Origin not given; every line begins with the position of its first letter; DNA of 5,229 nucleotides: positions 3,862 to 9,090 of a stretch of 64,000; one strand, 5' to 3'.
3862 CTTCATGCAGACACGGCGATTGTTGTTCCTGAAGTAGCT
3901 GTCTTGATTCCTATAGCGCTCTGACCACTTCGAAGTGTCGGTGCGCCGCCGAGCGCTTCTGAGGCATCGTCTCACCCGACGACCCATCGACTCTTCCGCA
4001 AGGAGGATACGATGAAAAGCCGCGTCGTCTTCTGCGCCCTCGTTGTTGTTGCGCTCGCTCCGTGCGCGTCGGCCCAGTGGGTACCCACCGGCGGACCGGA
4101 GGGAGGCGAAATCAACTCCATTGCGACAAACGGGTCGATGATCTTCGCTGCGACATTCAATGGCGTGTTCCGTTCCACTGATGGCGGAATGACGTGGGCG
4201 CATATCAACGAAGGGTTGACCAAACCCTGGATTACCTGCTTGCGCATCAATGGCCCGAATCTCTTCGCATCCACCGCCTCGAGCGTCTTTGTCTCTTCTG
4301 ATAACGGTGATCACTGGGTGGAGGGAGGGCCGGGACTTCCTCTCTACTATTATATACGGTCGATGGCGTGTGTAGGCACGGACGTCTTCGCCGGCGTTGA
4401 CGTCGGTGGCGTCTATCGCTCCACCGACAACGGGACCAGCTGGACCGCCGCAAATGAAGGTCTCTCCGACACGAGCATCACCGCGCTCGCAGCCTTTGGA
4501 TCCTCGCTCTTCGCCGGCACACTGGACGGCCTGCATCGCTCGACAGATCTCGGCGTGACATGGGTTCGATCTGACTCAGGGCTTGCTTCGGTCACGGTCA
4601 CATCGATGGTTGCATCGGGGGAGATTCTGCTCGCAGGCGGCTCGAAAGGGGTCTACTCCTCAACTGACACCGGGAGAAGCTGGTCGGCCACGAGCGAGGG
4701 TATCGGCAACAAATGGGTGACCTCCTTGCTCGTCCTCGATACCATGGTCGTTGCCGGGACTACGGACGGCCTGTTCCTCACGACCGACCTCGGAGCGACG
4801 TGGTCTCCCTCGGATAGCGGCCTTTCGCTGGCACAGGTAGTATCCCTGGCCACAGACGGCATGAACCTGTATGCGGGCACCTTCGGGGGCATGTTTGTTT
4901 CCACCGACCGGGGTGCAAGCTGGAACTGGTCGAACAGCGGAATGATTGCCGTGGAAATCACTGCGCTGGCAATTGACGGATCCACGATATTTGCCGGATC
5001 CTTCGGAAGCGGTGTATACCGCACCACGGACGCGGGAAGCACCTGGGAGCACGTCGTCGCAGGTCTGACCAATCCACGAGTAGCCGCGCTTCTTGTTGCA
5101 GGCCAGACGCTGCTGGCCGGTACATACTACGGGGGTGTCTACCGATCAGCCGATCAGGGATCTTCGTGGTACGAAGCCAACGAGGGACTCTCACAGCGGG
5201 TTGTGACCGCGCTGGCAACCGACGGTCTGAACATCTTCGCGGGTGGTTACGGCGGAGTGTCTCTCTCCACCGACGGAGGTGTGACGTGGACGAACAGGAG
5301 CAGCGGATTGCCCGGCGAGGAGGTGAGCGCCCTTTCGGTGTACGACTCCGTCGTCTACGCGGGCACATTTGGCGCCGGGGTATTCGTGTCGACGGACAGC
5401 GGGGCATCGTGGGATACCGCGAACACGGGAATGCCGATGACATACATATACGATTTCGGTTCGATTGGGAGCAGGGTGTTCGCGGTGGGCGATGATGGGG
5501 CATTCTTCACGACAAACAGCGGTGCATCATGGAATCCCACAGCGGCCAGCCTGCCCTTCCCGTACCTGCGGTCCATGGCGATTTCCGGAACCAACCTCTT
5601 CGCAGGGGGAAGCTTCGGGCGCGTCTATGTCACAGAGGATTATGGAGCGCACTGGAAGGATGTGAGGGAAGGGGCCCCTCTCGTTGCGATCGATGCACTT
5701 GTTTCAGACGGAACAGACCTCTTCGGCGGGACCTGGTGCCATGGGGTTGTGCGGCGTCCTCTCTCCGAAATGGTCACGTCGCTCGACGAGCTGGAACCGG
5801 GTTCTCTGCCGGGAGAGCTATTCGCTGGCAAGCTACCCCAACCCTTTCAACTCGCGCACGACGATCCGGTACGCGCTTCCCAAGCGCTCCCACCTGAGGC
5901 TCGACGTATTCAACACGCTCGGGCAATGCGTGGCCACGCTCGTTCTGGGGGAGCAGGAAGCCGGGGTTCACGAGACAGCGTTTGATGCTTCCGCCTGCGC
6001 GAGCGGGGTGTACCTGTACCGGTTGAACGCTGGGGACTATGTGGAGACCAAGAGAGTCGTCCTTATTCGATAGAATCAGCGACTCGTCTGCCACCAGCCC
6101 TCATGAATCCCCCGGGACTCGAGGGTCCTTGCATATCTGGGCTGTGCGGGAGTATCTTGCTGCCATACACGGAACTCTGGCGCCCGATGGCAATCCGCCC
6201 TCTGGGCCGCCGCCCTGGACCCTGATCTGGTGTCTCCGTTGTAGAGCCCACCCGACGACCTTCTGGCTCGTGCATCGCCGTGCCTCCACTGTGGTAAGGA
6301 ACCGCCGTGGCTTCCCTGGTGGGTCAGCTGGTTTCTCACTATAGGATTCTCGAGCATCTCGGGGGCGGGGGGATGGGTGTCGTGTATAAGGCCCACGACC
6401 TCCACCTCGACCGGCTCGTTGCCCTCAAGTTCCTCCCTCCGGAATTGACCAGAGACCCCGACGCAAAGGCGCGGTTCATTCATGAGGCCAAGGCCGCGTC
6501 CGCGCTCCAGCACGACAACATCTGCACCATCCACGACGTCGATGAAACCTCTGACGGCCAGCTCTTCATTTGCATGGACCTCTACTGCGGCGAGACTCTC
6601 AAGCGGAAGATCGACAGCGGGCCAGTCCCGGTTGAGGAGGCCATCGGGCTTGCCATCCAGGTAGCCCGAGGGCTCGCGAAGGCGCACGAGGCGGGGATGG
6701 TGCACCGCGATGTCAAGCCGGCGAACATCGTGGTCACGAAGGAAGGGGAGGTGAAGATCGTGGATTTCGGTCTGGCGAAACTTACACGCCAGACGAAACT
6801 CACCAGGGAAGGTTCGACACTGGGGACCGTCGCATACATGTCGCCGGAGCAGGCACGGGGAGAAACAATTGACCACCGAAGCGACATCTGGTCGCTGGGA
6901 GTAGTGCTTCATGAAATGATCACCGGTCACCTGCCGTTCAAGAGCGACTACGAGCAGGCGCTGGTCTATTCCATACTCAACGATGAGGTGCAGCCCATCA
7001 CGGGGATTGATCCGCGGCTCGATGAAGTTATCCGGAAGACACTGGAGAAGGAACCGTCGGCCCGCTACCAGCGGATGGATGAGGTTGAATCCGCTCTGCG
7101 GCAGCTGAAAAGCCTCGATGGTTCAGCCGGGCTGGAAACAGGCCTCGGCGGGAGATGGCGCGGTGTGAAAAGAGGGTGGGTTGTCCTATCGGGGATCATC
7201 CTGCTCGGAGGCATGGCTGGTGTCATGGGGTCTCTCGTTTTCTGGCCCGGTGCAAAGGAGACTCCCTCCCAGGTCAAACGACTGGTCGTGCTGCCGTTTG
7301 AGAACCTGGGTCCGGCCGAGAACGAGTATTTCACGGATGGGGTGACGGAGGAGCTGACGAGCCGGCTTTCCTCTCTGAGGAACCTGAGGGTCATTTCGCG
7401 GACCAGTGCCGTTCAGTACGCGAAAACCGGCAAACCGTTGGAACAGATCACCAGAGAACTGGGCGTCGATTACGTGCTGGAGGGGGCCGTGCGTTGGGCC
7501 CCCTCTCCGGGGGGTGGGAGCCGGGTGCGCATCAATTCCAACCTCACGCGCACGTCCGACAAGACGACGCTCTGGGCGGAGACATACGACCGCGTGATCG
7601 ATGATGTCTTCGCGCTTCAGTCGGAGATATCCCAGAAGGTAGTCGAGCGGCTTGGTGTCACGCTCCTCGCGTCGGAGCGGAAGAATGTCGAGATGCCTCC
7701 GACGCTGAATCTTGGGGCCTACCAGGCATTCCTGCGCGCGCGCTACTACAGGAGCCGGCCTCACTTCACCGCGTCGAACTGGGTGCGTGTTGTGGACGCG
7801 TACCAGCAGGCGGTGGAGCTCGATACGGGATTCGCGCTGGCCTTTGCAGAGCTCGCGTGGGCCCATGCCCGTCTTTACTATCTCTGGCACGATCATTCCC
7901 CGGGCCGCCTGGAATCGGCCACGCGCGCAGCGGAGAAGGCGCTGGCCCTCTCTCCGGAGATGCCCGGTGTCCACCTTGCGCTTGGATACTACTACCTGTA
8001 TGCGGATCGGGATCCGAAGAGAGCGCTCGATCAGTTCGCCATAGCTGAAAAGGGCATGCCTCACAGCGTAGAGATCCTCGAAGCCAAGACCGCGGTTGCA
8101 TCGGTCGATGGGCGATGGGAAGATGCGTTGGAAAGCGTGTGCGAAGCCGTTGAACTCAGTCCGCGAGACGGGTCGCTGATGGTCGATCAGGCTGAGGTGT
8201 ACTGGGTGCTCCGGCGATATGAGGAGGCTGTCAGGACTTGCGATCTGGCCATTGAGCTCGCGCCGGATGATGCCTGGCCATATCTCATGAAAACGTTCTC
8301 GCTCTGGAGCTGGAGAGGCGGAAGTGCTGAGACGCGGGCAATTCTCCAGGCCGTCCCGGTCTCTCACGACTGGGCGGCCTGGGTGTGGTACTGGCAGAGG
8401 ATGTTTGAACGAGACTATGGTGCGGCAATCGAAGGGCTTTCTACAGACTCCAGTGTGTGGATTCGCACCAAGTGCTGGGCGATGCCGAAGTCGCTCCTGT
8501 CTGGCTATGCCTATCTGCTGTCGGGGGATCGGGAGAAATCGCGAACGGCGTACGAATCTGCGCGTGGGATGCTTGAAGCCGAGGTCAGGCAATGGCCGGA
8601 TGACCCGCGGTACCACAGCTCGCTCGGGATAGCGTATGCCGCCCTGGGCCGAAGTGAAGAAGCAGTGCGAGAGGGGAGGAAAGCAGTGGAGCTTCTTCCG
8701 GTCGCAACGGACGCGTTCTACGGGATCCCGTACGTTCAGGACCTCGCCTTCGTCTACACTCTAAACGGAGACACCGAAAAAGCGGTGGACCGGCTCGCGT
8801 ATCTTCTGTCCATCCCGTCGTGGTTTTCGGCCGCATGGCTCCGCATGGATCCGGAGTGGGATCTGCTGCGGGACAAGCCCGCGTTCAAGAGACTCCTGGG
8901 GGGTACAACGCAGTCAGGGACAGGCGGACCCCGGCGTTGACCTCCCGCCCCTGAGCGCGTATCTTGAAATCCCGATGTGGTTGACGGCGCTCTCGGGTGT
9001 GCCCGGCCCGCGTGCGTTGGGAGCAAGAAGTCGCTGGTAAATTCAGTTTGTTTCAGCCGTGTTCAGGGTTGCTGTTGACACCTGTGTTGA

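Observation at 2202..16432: Family of conserved 50-65-bp elements upstream of T9SS-cargo genes and the Ser/Thr kinase gene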

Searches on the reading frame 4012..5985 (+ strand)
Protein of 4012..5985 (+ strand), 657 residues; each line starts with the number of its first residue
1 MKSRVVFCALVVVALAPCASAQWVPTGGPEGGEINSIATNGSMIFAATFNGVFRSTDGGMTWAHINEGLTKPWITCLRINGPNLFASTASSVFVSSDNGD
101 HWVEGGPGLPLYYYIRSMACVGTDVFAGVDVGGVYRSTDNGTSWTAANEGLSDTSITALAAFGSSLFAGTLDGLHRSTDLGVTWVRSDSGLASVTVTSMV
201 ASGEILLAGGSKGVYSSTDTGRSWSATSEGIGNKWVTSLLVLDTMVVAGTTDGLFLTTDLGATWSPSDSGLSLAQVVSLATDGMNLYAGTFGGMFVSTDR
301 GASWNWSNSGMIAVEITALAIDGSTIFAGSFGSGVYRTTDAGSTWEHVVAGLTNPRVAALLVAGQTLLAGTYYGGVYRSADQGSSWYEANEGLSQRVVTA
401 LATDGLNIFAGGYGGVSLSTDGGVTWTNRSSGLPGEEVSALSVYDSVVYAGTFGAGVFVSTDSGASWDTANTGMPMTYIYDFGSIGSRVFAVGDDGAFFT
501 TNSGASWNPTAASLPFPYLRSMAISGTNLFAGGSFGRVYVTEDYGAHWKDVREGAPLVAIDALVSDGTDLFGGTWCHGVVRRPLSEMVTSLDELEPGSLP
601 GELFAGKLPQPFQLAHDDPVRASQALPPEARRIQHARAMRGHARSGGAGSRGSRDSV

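Call 13: search_protein_families(library=pfam, proteins=[window:4012-5985:+], max_evalue=0.01)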
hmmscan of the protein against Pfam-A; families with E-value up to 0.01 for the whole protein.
window:4012-5985:+ (657 aa): 4 families
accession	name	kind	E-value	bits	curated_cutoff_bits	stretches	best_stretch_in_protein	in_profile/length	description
PF15902.12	Sortilin-Vps10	-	1.4e-20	74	33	1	456-508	378-432/446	Sortilin, neurotensin receptor 3,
PF02012.26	BNR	-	1.1e-12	46.3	27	0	53-63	1-11/12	BNR/Asp-box repeat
PF19755.4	DUF6242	-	1.1e-10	42.2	29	0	133-184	166-217/217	Domain of unknown function (DUF6242)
PF14870.12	PSII_BNR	-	2.2e-07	30.8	27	0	51-177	39-154/303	Photosynthesis system II assembly factor YCF48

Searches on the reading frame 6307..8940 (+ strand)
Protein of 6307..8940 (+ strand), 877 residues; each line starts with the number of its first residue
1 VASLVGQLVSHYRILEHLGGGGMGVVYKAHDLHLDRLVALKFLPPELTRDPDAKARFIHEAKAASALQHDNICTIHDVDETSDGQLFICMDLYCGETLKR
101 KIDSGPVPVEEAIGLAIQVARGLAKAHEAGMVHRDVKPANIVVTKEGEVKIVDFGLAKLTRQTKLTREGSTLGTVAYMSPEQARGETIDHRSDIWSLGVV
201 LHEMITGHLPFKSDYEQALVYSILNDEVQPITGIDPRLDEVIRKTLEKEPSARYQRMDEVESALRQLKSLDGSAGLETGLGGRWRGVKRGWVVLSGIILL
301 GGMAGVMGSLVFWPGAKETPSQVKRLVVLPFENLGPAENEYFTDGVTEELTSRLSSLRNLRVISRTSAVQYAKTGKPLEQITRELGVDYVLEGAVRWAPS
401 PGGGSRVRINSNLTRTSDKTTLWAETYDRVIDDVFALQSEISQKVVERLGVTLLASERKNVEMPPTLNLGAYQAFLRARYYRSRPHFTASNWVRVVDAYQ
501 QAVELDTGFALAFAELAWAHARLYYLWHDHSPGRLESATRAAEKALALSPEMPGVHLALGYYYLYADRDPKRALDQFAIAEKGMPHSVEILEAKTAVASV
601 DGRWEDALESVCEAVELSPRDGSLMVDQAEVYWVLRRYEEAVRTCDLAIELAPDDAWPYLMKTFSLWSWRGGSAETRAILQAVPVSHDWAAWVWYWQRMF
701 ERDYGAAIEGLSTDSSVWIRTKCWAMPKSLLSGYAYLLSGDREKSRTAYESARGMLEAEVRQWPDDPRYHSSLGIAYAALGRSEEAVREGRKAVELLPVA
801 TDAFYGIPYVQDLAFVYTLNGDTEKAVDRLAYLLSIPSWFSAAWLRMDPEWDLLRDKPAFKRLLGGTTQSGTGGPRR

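Call 13: search_protein_families(library=pfam, proteins=[window:6307-8940:+], max_evalue=0.01)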
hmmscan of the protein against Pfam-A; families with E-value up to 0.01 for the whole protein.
window:6307-8940:+ (877 aa): 20 families
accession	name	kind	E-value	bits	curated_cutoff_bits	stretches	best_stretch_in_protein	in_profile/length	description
PF00069.31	Pkinase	-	1.2e-48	166.2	31.7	1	12-255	1-253/263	Protein kinase domain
PF07714.23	PK_Tyr_Ser-Thr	-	1.7e-35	123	23.1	1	14-255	3-250/258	Protein tyrosine and serine/threonine kinase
PF07719.23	TPR_2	-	5.7e-15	54.6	27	1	767-798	1-32/34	Tetratricopeptide repeat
PF13432.12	TPR_16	-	2.4e-11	44.3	32.7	2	749-798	13-62/65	Tetratricopeptide repeat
PF13414.12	TPR_11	-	1.2e-10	41.3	26.8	0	760-781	21-42/42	TPR repeat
PF00515.34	TPR_1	-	3.8e-10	39.6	27.8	0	629-655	8-34/34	Tetratricopeptide repeat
PF14559.12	TPR_19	-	1e-09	39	25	1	602-656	5-59/68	Tetratricopeptide repeat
PF13431.12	TPR_17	-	1.5e-09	37.8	24.4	0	764-787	10-33/34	Tetratricopeptide repeat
PF13424.12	TPR_12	-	2.5e-09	37.6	30.1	1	732-797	9-75/77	Tetratricopeptide repeat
PF13181.12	TPR_8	-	3.9e-09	36.4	25.7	0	628-655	7-34/34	Tetratricopeptide repeat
PF14531.12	Kinase-like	-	1.5e-06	28.1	25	1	115-218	150-258/289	Kinase-like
PF13428.12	TPR_14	-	7.7e-06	26.6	23.5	0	628-661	7-40/44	Tetratricopeptide repeat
PF23914.1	TPR_CcmH_CycH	-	0.00029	21.2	42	0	731-798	87-152/158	Cytochrome c-type biogenesis protein H TPR domain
PF03109.22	ABC1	-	0.00053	19.6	22.9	1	123-160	180-217/244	ABC1 atypical kinase-like domain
PF17667.7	Pkinase_fungal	-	0.0007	18.9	24.1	1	127-192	303-374/387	Fungal protein kinase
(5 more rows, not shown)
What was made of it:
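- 6307..8940 (+): Gene downstream of c3: a Ser/Thr protein kinase with TPR repeats. call 13 (Pkinase, E=1.2e-48)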

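Call 39: find_encoding_contigs(protein=window:6307-8940:+, flank=10000, max_places=4)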
Protein window:6307-8940:+ (877 aa): no gene with exactly this product is on record in the collection.

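Call 56: find_homologous_proteins(query=window:6307-8940:+, max_evalue=1e-30)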
Query window:6307-8940:+ (877 aa): 8000 proteins with E <= 1e-30 among 8000 candidates; the best 120 are listed.
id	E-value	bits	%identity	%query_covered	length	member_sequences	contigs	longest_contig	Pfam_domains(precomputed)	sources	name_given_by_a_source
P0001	0.0e+0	1480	76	98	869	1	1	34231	PF07714.24,PF00069.32,PF13414.13,PF00515.35,PF13424.13,PF14531.13,PF13432.13,PF13428.13,PF13181.13,PF17667.8,PF07719.24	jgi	jgi:TolB-like protein/tetratricopeptide (TPR) repeat protein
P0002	0.0e+0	1478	75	98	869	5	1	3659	PF23914.2,PF13414.13,PF13428.13,PF17667.8,PF14559.13,PF07714.24,PF00069.32,PF00515.35,PF03109.23,PF14531.13,PF07719.24,PF01636.30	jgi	jgi:serine/threonine protein kinase/tetratricopeptide (TPR) repeat protein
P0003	0.0e+0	1478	74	99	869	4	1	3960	PF13431.13,PF23914.2,PF13414.13,PF13428.13,PF17667.8,PF14559.13,PF07714.24,PF00069.32,PF00515.35,PF13424.13,PF14531.13,PF13432.13,PF13181.13,PF07719.24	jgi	-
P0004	0.0e+0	1462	74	99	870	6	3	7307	PF13431.13,PF13414.13,PF13428.13,PF17667.8,PF07714.24,PF00069.32,PF00515.35,PF14531.13,PF13432.13,PF13181.13,PF07719.24,PF01636.30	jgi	-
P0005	0.0e+0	1446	73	98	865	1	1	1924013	PF14559.13,PF07714.24,PF13431.13,PF00069.32,PF13414.13,PF21033.5,PF14531.13,PF13432.13,PF07719.24,PF01636.30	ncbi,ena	-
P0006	0.0e+0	1433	73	98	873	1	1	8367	PF13431.13,PF23914.2,PF13414.13,PF13428.13,PF17667.8,PF14559.13,PF07714.24,PF00069.32,PF00515.35,PF13424.13,PF21033.5,PF14531.13,PF13432.13,PF07719.24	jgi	jgi:serine/threonine protein kinase/tetratricopeptide (TPR) repeat protein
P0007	0.0e+0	1430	72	99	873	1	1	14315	PF23914.2,PF13414.13,PF13428.13,PF17667.8,PF14559.13,PF07714.24,PF00069.32,PF00515.35,PF14531.13,PF13432.13,PF07719.24,PF01636.30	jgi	jgi:serine/threonine protein kinase/Flp pilus assembly protein TadD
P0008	0.0e+0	1427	73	99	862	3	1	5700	PF13431.13,PF23914.2,PF13414.13,PF13428.13,PF14559.13,PF07714.24,PF00069.32,PF00515.35,PF13424.13,PF14531.13,PF13432.13,PF07719.24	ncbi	-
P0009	0.0e+0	1412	72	98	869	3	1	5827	PF13431.13,PF13414.13,PF13176.13,PF13428.13,PF14559.13,PF07714.24,PF00069.32,PF00515.35,PF13424.13,PF13432.13,PF13181.13,PF07719.24,PF01636.30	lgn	-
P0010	0.0e+0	1411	71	98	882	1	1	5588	PF23914.2,PF13414.13,PF14559.13,PF07714.24,PF00069.32,PF00515.35,PF13424.13,PF14531.13,PF13432.13,PF13181.13,PF07719.24,PF01636.30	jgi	jgi:serine/threonine protein kinase/tetratricopeptide (TPR) repeat protein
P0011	0.0e+0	1400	71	98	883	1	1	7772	PF13414.13,PF13428.13,PF14559.13,PF07714.24,PF00069.32,PF00515.35,PF13424.13,PF21033.5,PF13432.13,PF13181.13,PF07719.24,PF01636.30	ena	-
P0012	0.0e+0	1392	72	98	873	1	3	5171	PF14559.13,PF07714.24,PF00069.32,PF13414.13,PF00515.35,PF13424.13,PF13432.13,PF13428.13,PF13181.13,PF07719.24,PF01636.30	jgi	jgi:serine/threonine protein kinase/tetratricopeptide (TPR) repeat protein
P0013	0.0e+0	1389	71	98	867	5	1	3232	PF13431.13,PF25062.2,PF13414.13,PF13428.13,PF14559.13,PF07714.24,PF00069.32,PF13371.13,PF00515.35,PF13424.13,PF21033.5,PF13432.13,PF13181.13,PF07719.24,PF01636.30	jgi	jgi:serine/threonine protein kinase/Flp pilus assembly protein TadD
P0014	0.0e+0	1360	68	98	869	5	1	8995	PF13431.13,PF23914.2,PF13414.13,PF13428.13,PF17667.8,PF14559.13,PF07714.24,PF00069.32,PF00515.35,PF03109.23,PF13424.13,PF13432.13,PF13181.13,PF07719.24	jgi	jgi:serine/threonine protein kinase/tetratricopeptide (TPR) repeat protein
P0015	0.0e+0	1334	67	99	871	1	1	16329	PF13431.13,PF23914.2,PF13414.13,PF13428.13,PF14559.13,PF07714.24,PF00069.32,PF13371.13,PF00515.35,PF03109.23,PF13424.13,PF13432.13,PF13181.13,PF07719.24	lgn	-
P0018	0.0e+0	1269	64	98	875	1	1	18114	PF13431.13,PF13414.13,PF13428.13,PF14559.13,PF07714.24,PF00069.32,PF00515.35,PF13424.13,PF21033.5,PF14531.13,PF13432.13,PF13181.13,PF07719.24,PF01636.30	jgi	jgi:serine/threonine protein kinase/tetratricopeptide (TPR) repeat protein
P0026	0.0e+0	1168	60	98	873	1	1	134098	PF13431.13,PF13414.13,PF13428.13,PF14559.13,PF07714.24,PF00069.32,PF00515.35,PF03109.23,PF13424.13,PF14531.13,PF13432.13,PF07719.24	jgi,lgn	-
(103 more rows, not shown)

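Call 57: find_encoding_contigs(protein=P0001, flank=10000, max_places=1)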
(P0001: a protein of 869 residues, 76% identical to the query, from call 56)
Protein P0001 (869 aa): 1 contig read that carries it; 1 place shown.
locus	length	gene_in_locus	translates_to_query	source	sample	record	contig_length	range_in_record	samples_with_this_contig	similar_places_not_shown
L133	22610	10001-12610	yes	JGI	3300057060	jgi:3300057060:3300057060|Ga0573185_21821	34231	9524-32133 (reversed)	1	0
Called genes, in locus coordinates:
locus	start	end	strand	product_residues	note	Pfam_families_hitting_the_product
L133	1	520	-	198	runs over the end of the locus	PF02669:KdpC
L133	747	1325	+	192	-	PF18306:LDcluster4, PF03641:Lysine_decarbox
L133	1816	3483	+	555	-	PF18962:Por_Secre_tail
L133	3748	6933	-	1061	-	PF17132:Glyco_hydro_106, PF22666:Glyco_hydro_2_N2 (faint)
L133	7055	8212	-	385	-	PF01208:URO-D (weak)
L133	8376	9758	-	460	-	PF11918:Peptidase_S41_N, PF03572:Peptidase_S41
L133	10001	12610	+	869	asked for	PF00069:Pkinase, PF07714:PK_Tyr_Ser-Thr, PF14531:Kinase-like (weak), PF17667:Pkinase_fungal (weak), PF00515:TPR_1 (faint), PF07719:TPR_2 (faint), PF13424:TPR_12 (weak), PF13432:TPR_16 (weak), +3 more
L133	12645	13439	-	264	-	PF00403:HMA (weak), PF01545:Cation_efflux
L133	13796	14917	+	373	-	PF01208:URO-D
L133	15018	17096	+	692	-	PF00361:Proton_antipo_M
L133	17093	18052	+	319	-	PF00146:NADHdh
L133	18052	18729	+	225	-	PF00420:Oxidored_q2 (weak)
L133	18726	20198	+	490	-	PF00361:Proton_antipo_M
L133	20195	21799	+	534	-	PF00329:Complex1_30kDa, PF00346:Complex1_49kDa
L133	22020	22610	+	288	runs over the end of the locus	PF13183:Fer4_8 (faint), PF00037:Fer4 (weak), PF12797:Fer4_2 (faint), PF13237:Fer4_10, PF12838:Fer4_7, PF13187:Fer4_9, PF00037:Fer4 (weak), PF01058:Oxidored_q6, +2 more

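Call 58: find_encoding_contigs(protein=P0005, flank=10000, max_places=1)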
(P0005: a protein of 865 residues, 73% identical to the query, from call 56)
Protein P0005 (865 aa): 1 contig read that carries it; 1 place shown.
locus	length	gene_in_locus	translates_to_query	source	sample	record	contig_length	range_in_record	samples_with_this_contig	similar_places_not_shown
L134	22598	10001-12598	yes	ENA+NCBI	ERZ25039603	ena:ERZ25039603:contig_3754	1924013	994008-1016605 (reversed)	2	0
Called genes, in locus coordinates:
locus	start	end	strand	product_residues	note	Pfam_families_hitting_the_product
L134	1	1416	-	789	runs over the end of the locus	PF00136:DNA_pol_B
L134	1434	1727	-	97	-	PF26485:DUF8156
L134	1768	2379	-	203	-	-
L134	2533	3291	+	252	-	PF04893:Yip1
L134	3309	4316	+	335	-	PF01904:DUF72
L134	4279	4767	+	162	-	-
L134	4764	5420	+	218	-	PF14014:DUF4230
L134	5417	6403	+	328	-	PF00580:UvrD-helicase, PF13604:AAA_30 (faint), PF13245:AAA_19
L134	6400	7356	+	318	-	PF02574:S-methyl_trans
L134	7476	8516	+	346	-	PF13361:UvrD_C, PF13538:UvrD_C_2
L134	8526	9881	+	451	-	-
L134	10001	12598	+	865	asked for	PF00069:Pkinase, PF01636:APH (faint), PF07714:PK_Tyr_Ser-Thr, PF14531:Kinase-like (weak), PF07719:TPR_2 (faint), PF21033:RMD1-3 (faint), PF13414:TPR_11 (faint), PF13432:TPR_16 (weak), +2 more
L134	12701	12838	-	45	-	-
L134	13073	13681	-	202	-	PF00069:Pkinase, PF01636:APH (faint), PF07714:PK_Tyr_Ser-Thr, PF03109:ABC1 (weak)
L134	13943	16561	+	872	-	PF00069:Pkinase, PF01636:APH (faint), PF07714:PK_Tyr_Ser-Thr, PF14531:Kinase-like (faint), PF17667:Pkinase_fungal (weak), PF00515:TPR_1 (faint), PF07719:TPR_2 (faint), PF13181:TPR_8 (faint), +8 more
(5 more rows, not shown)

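Call 59: find_encoding_contigs(protein=P0018, flank=10000, max_places=1)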
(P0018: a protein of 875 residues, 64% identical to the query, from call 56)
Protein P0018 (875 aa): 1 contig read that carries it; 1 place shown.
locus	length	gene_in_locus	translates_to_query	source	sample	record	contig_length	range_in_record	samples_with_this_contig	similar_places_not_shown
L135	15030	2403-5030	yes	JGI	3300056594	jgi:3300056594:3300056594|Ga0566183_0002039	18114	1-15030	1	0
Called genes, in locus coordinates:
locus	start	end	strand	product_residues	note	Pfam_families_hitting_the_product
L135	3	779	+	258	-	?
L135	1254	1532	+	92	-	PF08734:GYD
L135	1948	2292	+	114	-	PF01740:STAS, PF13466:STAS_2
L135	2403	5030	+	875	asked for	PF00069:Pkinase, PF01636:APH (faint), PF07714:PK_Tyr_Ser-Thr, PF14531:Kinase-like (faint), PF00515:TPR_1 (faint), PF13181:TPR_8 (faint), PF07719:TPR_2 (faint), PF13424:TPR_12 (faint), +6 more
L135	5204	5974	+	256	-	PF03992:ABM (weak)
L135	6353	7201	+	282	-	-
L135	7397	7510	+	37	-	-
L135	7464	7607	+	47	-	-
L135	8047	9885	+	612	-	PF05658:YadA_head (faint), PF13884:Peptidase_S74 (weak)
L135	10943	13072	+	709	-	PF05658:YadA_head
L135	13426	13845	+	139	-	-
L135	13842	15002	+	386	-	-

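Call 60: find_encoding_contigs(protein=P0026, flank=10000, max_places=1)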
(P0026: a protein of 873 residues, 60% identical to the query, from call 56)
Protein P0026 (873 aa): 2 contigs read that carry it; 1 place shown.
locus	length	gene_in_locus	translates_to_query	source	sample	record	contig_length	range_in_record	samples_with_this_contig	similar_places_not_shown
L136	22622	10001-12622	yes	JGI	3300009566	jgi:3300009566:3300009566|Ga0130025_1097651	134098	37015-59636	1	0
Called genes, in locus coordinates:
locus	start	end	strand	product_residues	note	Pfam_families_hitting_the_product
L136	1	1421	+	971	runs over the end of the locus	PF15902:Sortilin-Vps10 (faint), PF06452:CBM9_1, PF18962:Por_Secre_tail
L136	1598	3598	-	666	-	PF00150:Cellulase, PF03422:CBM_6, PF18099:CBM_35_2, PF18962:Por_Secre_tail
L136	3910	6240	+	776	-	PF00069:Pkinase, PF07714:PK_Tyr_Ser-Thr, PF03109:ABC1 (faint), PF00515:TPR_1 (weak), PF07719:TPR_2 (weak), PF13414:TPR_11 (weak), PF13432:TPR_16 (weak), PF14559:TPR_19, +7 more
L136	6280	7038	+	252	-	PF03992:ABM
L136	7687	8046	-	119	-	PF12840:HTH_20 (faint), PF01022:HTH_5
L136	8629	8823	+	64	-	-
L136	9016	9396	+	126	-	-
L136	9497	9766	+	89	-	PF12675:DUF3795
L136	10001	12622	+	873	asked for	PF00069:Pkinase, PF07714:PK_Tyr_Ser-Thr, PF03109:ABC1 (weak), PF14531:Kinase-like (weak), PF13414:TPR_11 (faint), PF00515:TPR_1 (faint), PF07719:TPR_2 (faint), PF13428:TPR_14 (faint), +4 more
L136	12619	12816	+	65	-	-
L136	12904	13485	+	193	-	-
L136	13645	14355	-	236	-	-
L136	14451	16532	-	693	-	PF00009:GTP_EFTU, PF16658:RF3_C (faint), PF22042:EF-G_D2, PF03144:GTP_EFTU_D2, PF14492:EFG_III, PF03764:EFG_IV, PF00679:EFG_C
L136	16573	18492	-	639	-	PF00456:Transketolase_N, PF13292:DXP_synthase_N (faint), PF00676:E1_dh, PF02779:Transket_pyr, PF02780:Transketolase_C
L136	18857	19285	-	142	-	PF01894:YjbQ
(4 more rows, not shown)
